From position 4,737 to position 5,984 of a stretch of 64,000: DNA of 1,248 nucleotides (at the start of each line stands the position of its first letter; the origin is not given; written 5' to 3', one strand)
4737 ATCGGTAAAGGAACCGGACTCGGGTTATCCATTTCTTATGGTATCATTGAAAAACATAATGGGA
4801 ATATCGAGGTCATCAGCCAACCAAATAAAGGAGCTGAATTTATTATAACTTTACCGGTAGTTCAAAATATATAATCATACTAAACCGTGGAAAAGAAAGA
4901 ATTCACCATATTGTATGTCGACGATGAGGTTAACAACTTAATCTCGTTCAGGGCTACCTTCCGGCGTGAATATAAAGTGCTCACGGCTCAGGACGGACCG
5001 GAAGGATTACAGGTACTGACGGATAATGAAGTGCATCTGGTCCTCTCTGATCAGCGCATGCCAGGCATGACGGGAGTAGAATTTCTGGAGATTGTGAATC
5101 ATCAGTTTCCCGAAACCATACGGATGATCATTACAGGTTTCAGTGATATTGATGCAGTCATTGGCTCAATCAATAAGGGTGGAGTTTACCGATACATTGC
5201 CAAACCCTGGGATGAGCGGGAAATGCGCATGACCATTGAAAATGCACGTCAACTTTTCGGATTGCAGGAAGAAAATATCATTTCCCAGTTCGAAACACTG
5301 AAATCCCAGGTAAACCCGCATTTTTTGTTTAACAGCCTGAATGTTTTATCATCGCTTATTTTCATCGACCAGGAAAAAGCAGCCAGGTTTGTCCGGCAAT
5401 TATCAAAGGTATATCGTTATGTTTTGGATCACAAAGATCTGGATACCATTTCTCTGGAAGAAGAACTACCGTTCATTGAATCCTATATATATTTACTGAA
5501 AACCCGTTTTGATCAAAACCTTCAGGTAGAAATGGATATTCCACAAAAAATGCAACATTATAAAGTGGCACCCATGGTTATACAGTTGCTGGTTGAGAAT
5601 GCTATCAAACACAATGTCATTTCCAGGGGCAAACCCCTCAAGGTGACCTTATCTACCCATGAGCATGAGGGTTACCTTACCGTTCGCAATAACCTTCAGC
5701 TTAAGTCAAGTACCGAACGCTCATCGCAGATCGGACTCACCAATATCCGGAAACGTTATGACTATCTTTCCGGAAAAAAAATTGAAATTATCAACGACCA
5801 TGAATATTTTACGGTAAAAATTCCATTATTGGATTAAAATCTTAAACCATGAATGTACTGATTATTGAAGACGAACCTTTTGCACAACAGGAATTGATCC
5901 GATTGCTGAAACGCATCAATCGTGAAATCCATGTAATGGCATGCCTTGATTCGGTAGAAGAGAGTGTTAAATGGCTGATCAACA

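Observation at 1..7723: Five-gene operon wiring two sensor kinases to two paralogous receivers with different outputs (a second kinase and a nucleotide cyclase)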

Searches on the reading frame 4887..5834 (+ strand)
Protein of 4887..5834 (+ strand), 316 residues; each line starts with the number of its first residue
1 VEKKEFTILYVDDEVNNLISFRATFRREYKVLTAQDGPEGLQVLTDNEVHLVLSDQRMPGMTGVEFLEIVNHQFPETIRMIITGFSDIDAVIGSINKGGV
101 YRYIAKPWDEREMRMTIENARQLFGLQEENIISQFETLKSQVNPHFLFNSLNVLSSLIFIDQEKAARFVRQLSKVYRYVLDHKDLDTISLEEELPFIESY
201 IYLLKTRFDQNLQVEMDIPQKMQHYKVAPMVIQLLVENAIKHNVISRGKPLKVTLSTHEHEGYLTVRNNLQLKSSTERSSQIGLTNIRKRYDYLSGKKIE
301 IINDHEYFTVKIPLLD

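Call 3: search_protein_families(library=pfam, proteins=[window:4887-5834:+], max_evalue=0.01)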
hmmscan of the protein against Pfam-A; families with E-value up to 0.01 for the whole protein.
window:4887-5834:+ (316 aa): 2 families
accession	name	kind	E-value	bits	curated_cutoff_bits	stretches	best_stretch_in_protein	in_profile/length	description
PF06580.19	His_kinase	-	5.4e-25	87.9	25.2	1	134-211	2-80/81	Histidine kinase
PF00072.30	Response_reg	-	6e-18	65.5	30.2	1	8-117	1-110/111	Response regulator receiver domain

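Call 10: search_protein_families(library=ncbifam, proteins=[window:4887-5834:+], max_evalue=0.001)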
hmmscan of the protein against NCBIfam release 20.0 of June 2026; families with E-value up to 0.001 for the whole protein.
window:4887-5834:+ (316 aa): 62 families (the best 25 are shown)
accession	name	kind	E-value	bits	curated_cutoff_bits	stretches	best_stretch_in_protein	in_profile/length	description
NF053512.1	nitric_RR_NosR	exception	2.8e-45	155.1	400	1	8-131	1-125/422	response regulator c-di-GMP phosphodiesterase, NosR family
NF008469.0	PRK11361.1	equivalog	3.3e-16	59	714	1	7-150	6-149/461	acetoacetate metabolism transcriptional regulator AtoC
NF011695.0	PRK15115.1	equivalog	2.1e-14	53.1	763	1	1-121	2-122/445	two-component system response regulator GlrR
TIGR01818.1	ntrC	equivalog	1.9e-12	46.8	558.6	1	12-121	5-114/463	nitrogen regulation protein NR(I)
NF008176.1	PRK10923.1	equivalog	2.4e-12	46.2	620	1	14-123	13-121/469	nitrogen regulation protein NR(I)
NF047793.1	ResRegPgtA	equivalog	8.2e-12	44.6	650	1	1-148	1-144/414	two-component system response regulator PgtA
NF006900.1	PRK09390.1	equivalog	1.1e-11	44.6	255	1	8-122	7-121/203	response regulator FixJ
NF052313.1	T9SS_RR_PorX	equivalog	1.1e-11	44.2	300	1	7-137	2-132/513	T9SS response regulator signal transducer PorX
NF040534.1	resp_reg_YycF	equivalog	3.7e-11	42.7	340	1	7-117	2-111/231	response regulator YycF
NF007689.0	PRK10365.1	equivalog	3.8e-11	42.5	760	1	1-120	1-120/441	sigma-54-dependent response regulator transcription factor ZraR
NF050064.1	BlResRespRegCbrR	equivalog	1.5e-10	40.6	600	1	26-139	145-257/415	bile resistance response regulator CbrR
NF008378.0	PRK11173.1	equivalog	1.8e-10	40.5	334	1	6-129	4-123/238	two-component system response regulator ArcA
NF041946.1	LuxO_transreg_Vib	equivalog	2.8e-10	39.6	800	1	31-125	23-116/463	quorum-sensing sigma-54 dependent transcriptional regulator LuxO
NF045505.1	RR_RssB_Pseudo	equivalog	3.5e-10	39.5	700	1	1-130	1-131/394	two-component system response regulator RssB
NF033120.0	vanR_FM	exception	1.3e-09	38.1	460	1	4-116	2-113/231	vancomycin resistance response regulator transcription factor, VanR-F/VanR-M family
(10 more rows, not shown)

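Call 17: find_homologous_proteins(query=window:4887-5834:+)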
Query window:4887-5834:+ (316 aa): 7900 proteins with E <= 0.001 among 8000 candidates; the best 120 are listed.
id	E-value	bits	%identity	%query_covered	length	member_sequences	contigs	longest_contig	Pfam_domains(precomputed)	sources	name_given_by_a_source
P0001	2.8e-203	691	100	100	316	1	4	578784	PF06580.20,PF00072.31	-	-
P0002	9.2e-181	618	89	100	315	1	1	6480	PF06580.20,PF00072.31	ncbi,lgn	-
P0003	1.0e-179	614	89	100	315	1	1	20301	PF06580.20,PF00072.31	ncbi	-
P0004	1.8e-173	594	86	100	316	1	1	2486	PF06580.20,PF00072.31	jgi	-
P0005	1.4e-170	584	86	100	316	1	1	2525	PF06580.20,PF00072.31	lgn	-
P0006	4.6e-170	582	87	97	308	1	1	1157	PF06580.20,PF00072.31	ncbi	-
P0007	1.5e-169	581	85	100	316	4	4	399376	PF06580.20,PF00072.31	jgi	-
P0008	7.0e-169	579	84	100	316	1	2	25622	PF06580.20,PF00072.31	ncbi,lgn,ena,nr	ncbi:MAG: histidine kinase [Bacteroidales bacterium]|nr:histidine kinase [Bacteroidales bacterium]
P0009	3.1e-168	576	83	100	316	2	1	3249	PF06580.20,PF00072.31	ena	-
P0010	1.0e-157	542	79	100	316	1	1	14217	PF06580.20,PF00072.31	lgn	-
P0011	3.0e-156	537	77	100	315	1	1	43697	PF06580.20,PF00072.31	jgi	jgi:sensor histidine kinase YesM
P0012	6.0e-155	533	76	100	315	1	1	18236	PF06580.20,PF00072.31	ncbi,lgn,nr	ncbi:MAG: histidine kinase [Bacteroidales bacterium]|nr:histidine kinase [Bacteroidales bacterium]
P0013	4.3e-154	530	78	100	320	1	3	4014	PF06580.20,PF00072.31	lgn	-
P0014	1.6e-153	528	78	100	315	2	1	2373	PF06580.20,PF00072.31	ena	-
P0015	2.7e-153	527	77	100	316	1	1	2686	PF06580.20,PF00072.31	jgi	jgi:LytS/YehU family sensor histidine kinase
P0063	2.1e-120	419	62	100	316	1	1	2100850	PF06580.20,PF00072.31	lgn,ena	-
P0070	4.6e-104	366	56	99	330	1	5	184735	PF06580.20,PF00072.31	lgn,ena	-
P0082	8.3e-91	322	46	98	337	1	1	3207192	PF06580.20,PF00072.31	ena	-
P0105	4.0e-86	307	46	100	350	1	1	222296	PF06580.20,PF00072.31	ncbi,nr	ncbi:MAG: histidine kinase [Bacteroidia bacterium]|nr:histidine kinase [Bacteroidia bacterium]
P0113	1.1e-85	306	45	99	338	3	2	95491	PF06580.20,PF00072.31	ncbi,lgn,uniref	ncbi:histidine kinase [Flexithrix dorotheae]|uniref:histidine kinase n=1 Tax=Flexithrix dorotheae Ta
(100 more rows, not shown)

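Call 19: find_related_loci(query=A1, collection=genome_contigs, flank=10000)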
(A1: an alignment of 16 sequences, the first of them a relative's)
Query A1 (316 aa) in genome_contigs; peptide patterns used: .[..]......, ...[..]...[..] (x = any residue, [..] = any of these).
599 stretches matched a pattern (row limit reached: there are more); 592 encode a relative of the query (tblastn E <= 1e-3); the best 80 are kept; 80 distinct loci.
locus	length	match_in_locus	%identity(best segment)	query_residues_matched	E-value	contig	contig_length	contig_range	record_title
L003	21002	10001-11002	46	1-315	3e-93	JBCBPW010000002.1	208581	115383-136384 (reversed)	MAG: Bacteroidota bacterium isolate J06634_3 NODE_2_length_208581_cov_13.035870, whole genome shotgun sequence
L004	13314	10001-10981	44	6-315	3e-86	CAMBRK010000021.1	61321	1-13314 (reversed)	MAG: Aureispira sp. CCB-QB1 isolate MiH-14oct19-171 genome assembly, contig: MiH-14oct19-C712, whole genome shotgun sequ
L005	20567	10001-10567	54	126-315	1e-59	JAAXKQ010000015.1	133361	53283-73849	MAG: Ignavibacteria bacterium isolate bin-C14 NODE_42_length_133361_cov_20.353803, whole genome shotgun sequence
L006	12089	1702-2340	51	91-315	5e-59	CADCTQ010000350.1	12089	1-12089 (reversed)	MAG: uncultured Cytophagales bacterium isolate AVDCRST_MAG56 genome assembly, contig: NODE326, whole genome shotgun sequ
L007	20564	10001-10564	52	126-315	4e-57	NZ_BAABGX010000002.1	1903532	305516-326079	Nibribacter koreensis strain JCM 17917 sequence2, whole genome shotgun sequence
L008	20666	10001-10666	43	84-315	1e-56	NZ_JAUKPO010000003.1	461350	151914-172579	Rhodocytophaga aerolata strain KACC 12507 NODE_3_length_461350_cov_93.496103, whole genome shotgun sequence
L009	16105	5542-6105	49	126-315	8e-56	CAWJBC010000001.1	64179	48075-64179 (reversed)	MAG: uncultured Bacteroidales bacterium isolate MFD04716.bin.1.251 genome assembly, contig: contig_131258, whole genome 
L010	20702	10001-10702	43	75-315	8e-55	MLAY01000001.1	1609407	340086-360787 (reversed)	Marine bacterium AO1-C Bin2_contig__1A_len_2382106_cov_91.1957_ID_1, whole genome shotgun sequence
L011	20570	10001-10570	49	125-316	2e-54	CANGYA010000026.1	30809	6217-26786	MAG: Cytophagales bacterium isolate RE-15aug16-245 genome assembly, contig: RE-15aug16-C1456, whole genome shotgun seque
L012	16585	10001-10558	51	126-315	4e-54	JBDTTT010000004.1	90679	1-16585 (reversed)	MAG: Chryseolinea sp. isolate cluster3_bin.302 NODE_445_length_90679_cov_6.413654, whole genome shotgun sequence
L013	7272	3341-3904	47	126-315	3e-53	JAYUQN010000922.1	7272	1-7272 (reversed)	MAG: Saprospiraceae bacterium isolate GL114_DN_metabinner_24 GL114_DN_metabinner_24_921, whole genome shotgun sequence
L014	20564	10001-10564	47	126-315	2e-53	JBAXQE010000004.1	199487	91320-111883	MAG: Chitinophagia bacterium isolate ELA549 MAG549_4, whole genome shotgun sequence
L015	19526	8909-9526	48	112-316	4e-53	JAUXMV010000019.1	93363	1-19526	MAG: Bacteroidales bacterium isolate C1_concoct.bin.122 C1_k141_3427, whole genome shotgun sequence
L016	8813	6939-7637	41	83-315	4e-53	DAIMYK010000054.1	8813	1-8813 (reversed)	MAG TPA_asm: Sediminibacterium sp. isolate CTOTU1231 NODE_6394_length_8813_cov_5.920530, whole genome shotgun sequence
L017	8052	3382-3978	46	111-314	1e-52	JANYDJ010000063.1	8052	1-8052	MAG: Flavobacteriaceae bacterium isolate 336R_metabinner_54 336R_k141_706393, whole genome shotgun sequence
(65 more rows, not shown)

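Call 20: find_encoding_contigs(protein=P0007, flank=10000, max_places=2)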
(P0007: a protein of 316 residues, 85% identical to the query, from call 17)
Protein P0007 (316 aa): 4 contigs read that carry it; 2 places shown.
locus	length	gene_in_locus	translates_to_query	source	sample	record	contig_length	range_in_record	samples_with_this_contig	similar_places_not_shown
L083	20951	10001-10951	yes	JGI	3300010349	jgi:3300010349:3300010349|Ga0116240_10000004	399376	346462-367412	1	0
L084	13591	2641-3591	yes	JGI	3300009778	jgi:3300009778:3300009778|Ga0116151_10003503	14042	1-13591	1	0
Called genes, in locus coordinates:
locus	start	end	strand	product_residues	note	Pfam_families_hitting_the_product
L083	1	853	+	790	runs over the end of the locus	PF13620:CarboxypepD_reg, PF13715:CarbopepD_reg_2, PF07715:Plug (weak), PF00593:TonB_dep_Rec_b-barrel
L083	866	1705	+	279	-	PF14054:DUF4249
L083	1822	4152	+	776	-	PF07715:Plug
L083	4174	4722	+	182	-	PF13689:DUF4154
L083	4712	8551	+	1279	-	PF07494:Reg_prop (faint), PF08450:SGL (faint), PF23748:Beta-prop_LRRK2 (faint), PF07495:Y_Y_Y, PF00989:PAS, PF13188:PAS_8, PF13426:PAS_9, PF02518:HATPase_c, +2 more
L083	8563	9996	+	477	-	PF00512:HisKA (faint), PF02518:HATPase_c, PF14501:HATPase_c_5 (weak)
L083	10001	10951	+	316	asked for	PF00072:Response_reg, PF06580:His_kinase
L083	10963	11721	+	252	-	PF00072:Response_reg, PF04397:LytTR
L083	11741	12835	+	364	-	PF00072:Response_reg, PF00211:Guanylate_cyc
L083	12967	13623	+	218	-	-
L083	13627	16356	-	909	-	PF11832:DUF3352 (weak)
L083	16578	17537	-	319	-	PF09571:RE_XcyI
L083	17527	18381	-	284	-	PF01555:N6_N4_Mtase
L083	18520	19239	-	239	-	-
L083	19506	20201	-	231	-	PF13489:Methyltransf_23, PF13847:Methyltransf_31, PF08241:Methyltransf_11, PF08242:Methyltransf_12, PF13649:Methyltransf_25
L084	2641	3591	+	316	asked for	PF00072:Response_reg, PF06580:His_kinase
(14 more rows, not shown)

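Call 21: find_encoding_contigs(protein=P0063, flank=10000, max_places=2)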
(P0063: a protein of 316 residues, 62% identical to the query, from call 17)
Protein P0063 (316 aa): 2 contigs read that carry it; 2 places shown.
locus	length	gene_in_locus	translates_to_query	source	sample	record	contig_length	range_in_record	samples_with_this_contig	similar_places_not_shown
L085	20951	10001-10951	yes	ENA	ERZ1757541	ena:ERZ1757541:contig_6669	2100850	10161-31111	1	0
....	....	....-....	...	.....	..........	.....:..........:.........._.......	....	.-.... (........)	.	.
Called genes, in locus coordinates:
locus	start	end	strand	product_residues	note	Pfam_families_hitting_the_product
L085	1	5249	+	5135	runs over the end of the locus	?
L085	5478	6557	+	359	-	PF01699:Na_Ca_ex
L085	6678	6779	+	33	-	-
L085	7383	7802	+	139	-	PF01541:GIY-YIG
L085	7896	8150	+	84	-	PF01541:GIY-YIG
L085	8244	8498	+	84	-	PF01541:GIY-YIG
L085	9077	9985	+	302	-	PF01544:CorA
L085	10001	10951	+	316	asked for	PF00072:Response_reg, PF06580:His_kinase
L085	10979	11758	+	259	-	PF00072:Response_reg, PF04397:LytTR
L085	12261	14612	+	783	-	PF03176:MMPL, PF00873:ACR_tran (weak), PF12349:Sterol-sensing (weak), PF03176:MMPL, PF00873:ACR_tran (weak)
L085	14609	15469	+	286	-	PF00483:NTP_transferase, PF12804:NTP_transf_3 (weak)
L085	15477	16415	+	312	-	PF01073:3Beta_HSD, PF01370:Epimerase, PF02719:Polysacc_synt_2, PF04321:RmlD_sub_bind, PF07993:NAD_binding_4 (faint), PF13460:NAD_binding_10 (weak), PF16363:GDP_Man_Dehyd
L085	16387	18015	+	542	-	PF03968:LptD_N (faint), PF13100:OstA_2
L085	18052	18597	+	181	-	-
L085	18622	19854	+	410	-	PF12704:MacB_PCD, PF02687:FtsX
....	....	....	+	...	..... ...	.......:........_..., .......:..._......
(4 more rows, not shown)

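Call 22: find_encoding_contigs(protein=P0070, flank=10000, max_places=2)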
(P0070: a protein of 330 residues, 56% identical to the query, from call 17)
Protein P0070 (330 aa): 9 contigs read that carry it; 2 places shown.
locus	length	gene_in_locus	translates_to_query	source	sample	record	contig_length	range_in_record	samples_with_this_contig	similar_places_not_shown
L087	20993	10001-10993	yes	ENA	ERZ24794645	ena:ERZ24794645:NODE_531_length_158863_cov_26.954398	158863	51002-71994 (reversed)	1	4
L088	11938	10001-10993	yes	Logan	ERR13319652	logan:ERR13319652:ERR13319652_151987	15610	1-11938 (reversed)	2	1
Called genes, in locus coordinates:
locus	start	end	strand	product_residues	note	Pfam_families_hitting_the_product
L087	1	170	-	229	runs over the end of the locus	PF07661:MORN_2 (weak)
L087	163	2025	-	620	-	PF13231:PMT_2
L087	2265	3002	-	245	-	PF08032:SpoU_sub_bind, PF00588:SpoU_methylase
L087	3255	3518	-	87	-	-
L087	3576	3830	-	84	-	-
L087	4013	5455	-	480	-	PF18962:Por_Secre_tail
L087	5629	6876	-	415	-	PF20094:GWxTD_dom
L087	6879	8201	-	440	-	PF02646:RmuC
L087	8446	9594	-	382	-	-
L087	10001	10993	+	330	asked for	PF00072:Response_reg, PF06580:His_kinase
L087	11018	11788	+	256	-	PF00072:Response_reg, PF04397:LytTR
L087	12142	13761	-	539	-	PF07244:POTRA (faint)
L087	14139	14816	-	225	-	PF03167:UDG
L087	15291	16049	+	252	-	-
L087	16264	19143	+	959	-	PF07494:Reg_prop (faint), PF13860:FlgD_ig (weak), PF18962:Por_Secre_tail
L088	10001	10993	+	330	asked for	PF00072:Response_reg, PF06580:His_kinase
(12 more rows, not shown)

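Call 31: find_encoding_contigs(protein=P0082, flank=10000, max_places=1)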
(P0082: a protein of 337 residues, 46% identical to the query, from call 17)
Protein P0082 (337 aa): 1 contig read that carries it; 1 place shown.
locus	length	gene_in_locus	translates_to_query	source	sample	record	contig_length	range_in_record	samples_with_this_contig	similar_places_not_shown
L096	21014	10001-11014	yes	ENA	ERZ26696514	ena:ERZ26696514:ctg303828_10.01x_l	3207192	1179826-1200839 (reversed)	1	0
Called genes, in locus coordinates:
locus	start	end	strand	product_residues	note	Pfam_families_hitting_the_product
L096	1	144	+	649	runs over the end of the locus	PF03169:OPT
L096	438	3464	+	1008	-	PF13620:CarboxypepD_reg, PF13715:CarbopepD_reg_2, PF07715:Plug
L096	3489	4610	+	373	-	PF14322:SusD-like_3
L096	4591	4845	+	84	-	PF07980:SusD_RagB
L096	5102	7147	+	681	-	PF06480:FtsH_ext (weak), PF00004:AAA, PF07728:AAA_5 (faint), PF17862:AAA_lid_3, PF01434:Peptidase_M41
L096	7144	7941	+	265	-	PF00149:Metallophos (weak), PF12850:Metallophos_2 (faint)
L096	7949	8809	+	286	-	-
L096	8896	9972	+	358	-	PF03462:PCRF, PF00472:RF-1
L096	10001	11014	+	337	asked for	PF00072:Response_reg, PF06580:His_kinase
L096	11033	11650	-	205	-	PF12535:Nudix_N, PF00293:NUDIX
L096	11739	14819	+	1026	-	PF23500:DUF7133, PF07995:GSDH (weak), PF13646:HEAT_2 (faint), PF00034:Cytochrom_C (weak), PF13442:Cytochrome_CBB3 (weak)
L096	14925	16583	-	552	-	PF00884:Sulfatase, PF01663:Phosphodiest (faint), PF00884:Sulfatase, PF16347:SGSH_C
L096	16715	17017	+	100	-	PF02036:SCP2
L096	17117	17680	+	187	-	PF13618:Gluconate_2-dh3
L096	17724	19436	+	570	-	PF00732:GMC_oxred_N, PF05199:GMC_oxred_C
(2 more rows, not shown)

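Call 32: find_encoding_contigs(protein=P0113, flank=10000, max_places=1)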
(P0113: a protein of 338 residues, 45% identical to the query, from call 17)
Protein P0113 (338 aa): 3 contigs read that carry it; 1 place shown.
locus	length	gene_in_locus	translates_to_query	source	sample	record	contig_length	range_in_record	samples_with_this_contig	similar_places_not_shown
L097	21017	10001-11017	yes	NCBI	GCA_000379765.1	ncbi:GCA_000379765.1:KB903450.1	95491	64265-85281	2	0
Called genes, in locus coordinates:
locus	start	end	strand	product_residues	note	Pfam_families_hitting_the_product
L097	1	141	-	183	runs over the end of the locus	PF14059:DUF4251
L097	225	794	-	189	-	PF13590:DUF4136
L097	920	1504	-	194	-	-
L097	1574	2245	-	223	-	PF13590:DUF4136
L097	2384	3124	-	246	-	PF14622:Ribonucleas_3_3, PF22935:RM44_endonuclase (weak), PF00636:Ribonuclease_3, PF00035:dsrm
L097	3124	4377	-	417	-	PF00109:ketoacyl-synt, PF02801:Ketoacyl-synt_C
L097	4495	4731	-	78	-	PF00550:PP-binding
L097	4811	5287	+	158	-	-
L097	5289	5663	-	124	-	-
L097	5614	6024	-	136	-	PF07332:Phage_holin_3_6 (weak)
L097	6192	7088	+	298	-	PF00160:Pro_isomerase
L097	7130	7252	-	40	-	-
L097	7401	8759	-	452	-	PF00512:HisKA (weak), PF13589:HATPase_c_3 (faint), PF02518:HATPase_c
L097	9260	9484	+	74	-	-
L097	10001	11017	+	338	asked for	PF00072:Response_reg, PF06580:His_kinase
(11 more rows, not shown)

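Call 33: find_encoding_contigs(protein=P0105, flank=10000, max_places=1)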
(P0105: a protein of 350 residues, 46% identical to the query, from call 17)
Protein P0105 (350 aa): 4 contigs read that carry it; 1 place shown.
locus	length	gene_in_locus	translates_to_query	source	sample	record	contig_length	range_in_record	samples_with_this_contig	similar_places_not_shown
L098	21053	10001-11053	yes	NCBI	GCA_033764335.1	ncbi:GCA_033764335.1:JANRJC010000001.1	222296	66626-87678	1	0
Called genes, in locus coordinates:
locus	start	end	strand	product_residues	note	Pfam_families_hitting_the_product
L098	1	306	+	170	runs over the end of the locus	-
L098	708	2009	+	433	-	PF01070:FMN_dh, PF05690:ThiG (faint)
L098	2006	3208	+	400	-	-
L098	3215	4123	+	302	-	PF01073:3Beta_HSD, PF01370:Epimerase, PF02719:Polysacc_synt_2, PF04321:RmlD_sub_bind, PF16363:GDP_Man_Dehyd, PF07993:NAD_binding_4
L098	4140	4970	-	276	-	PF13474:SnoaL_3 (faint)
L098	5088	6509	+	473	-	PF01979:Amidohydro_1, PF07969:Amidohydro_3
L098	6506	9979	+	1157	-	PF07494:Reg_prop (faint), PF07495:Y_Y_Y (weak), PF00512:HisKA (faint), PF02518:HATPase_c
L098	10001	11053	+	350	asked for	PF00072:Response_reg, PF06580:His_kinase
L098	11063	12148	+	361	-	PF00072:Response_reg, PF00211:Guanylate_cyc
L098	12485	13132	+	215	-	-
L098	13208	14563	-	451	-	-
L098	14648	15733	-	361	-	PF00144:Beta-lactamase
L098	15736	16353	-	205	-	-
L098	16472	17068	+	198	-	PF06439:3keto-disac_hyd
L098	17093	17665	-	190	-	PF08843:AbiEii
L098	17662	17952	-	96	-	PF21956:DUF6922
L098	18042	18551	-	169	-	PF14803:Zn_ribbon_Nudix (faint), PF00293:NUDIX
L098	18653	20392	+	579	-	PF01839:FG-GAP (faint), PF13517:FG-GAP_3, PF07593:UnbV_ASPIC, PF18962:Por_Secre_tail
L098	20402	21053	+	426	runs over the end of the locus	PF03092:BT1, PF07690:MFS_1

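Call 61: predict_structure(alignment_id=A1)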
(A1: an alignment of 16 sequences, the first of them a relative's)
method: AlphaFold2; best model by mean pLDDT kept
length: 316 residues; sequences in the alignment: 16
mean_pLDDT: 81.4   pTM: 0.54
mean pLDDT of the five models: 81.4, 80.7, 79.1, 77.8, 70.8
residues with pLDDT >= 90: 114; 70-90: 147; 50-70: 39; < 50: 16
segments of 3 or more residues with pLDDT < 50: 128-141
pLDDT, mean of each block of 10 residues (from residue 1): 76 93 92 96 95 90 91 87 75 63 81 82 59 45 62 74 80 78 82 92 89 92 90 87 78 90 90 63 75 84 87 91
secondary structure, 60 per line:
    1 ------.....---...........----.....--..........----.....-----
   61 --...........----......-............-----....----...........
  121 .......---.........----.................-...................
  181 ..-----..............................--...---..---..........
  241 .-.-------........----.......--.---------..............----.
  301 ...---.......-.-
elements in order: E7-11 H15-25 E30-34 H37-46 E51-55 H63-73 E78-83 H85-96 E102-105 H110-127 H131-139 H144-160 H162-182 H190-211 E212-217 H231-241 E251-258 E263-269 H282-295 E300-303 E307-313

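Call 64: fold_search(model_id=the predicted structure, library=pdb)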
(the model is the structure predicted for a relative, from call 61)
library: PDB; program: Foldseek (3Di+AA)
matches with E <= 10: 1593; with E <= 0.001: 710
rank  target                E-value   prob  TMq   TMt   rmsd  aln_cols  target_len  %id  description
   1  8vc9_A                1.7e-13  1.00  0.35  0.30  26.7       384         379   15  Hybrid response regulator LvrB from Leptospira / phosphorylated REC form (released 2024-12-18)
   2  8vc9_C                2.2e-13  1.00  0.35  0.30  27.5       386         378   14  Hybrid response regulator LvrB from Leptospira / phosphorylated REC form (released 2024-12-18)
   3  8vc9_D                4.9e-13  1.00  0.35  0.30  27.6       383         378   15  Hybrid response regulator LvrB from Leptospira / phosphorylated REC form (released 2024-12-18)
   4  8vc9_E                5.5e-13  1.00  0.35  0.30  26.8       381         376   16  Hybrid response regulator LvrB from Leptospira / phosphorylated REC form (released 2024-12-18)
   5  8vc9_F                7.9e-13  1.00  0.35  0.30  27.0       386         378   14  Hybrid response regulator LvrB from Leptospira / phosphorylated REC form (released 2024-12-18)
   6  8vc9_B                9.5e-13  1.00  0.35  0.30  24.1       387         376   14  Hybrid response regulator LvrB from Leptospira / phosphorylated REC form (released 2024-12-18)
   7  6swj                  2.7e-12  1.00  0.41  0.60   6.6       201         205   24  The kinase domain of GanS, a histidine kinase from Geobacillus stearothermophilus (with Pt) (released 2020-10-14)
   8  6swk                  3.4e-12  1.00  0.42  0.62   6.7       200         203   24  The kinase domain of GanS, a histidine kinase from Geobacillus stearothermophilus (released 2020-10-14)
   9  2jk1                  6.3e-12  1.00  0.37  0.83   4.1       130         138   37  Crystal structure of the wild-type HupR receiver domain (released 2008-11-11)
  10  9qih_A                9.0e-12  1.00  0.37  0.39  17.1       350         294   16  Structure of response regulator LvrC from Leptospira (released 2026-03-25)
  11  2rjn                  2.4e-11  1.00  0.38  0.87   1.4       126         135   36  Crystal structure of an uncharacterized protein Q2BKU2 from Neptuniibacter caesariensis (released 2007-10-23)
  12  2vui                  6.0e-11  1.00  0.38  0.85   3.5       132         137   36  Crystal structure of the HupR receiver domain in inhibitory phospho- state (released 2008-11-11)
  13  3hv2_A                8.1e-11  1.00  0.38  0.86   1.6       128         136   31  Crystal structure of signal receiver domain OF HD domain-containing protein FROM Pseudomonas fluorescens Pf-5 (released 2009-06-23)
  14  9qih_B                9.7e-11  1.00  0.36  0.39  18.3       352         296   15  Structure of response regulator LvrC from Leptospira (released 2026-03-25)
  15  3hv2_B                1.2e-10  1.00  0.37  0.92   1.4       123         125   32  Crystal structure of signal receiver domain OF HD domain-containing protein FROM Pseudomonas fluorescens Pf-5 (released 2009-06-23)
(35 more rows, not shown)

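Call 68: search_protein_families(library=pfam, proteins=[L098:12485-13129:+], max_evalue=0.0001)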
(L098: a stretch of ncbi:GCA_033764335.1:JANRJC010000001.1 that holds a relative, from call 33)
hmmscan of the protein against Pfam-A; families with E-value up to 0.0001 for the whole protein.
L098:12485-13129:+ (215 aa): 0 families
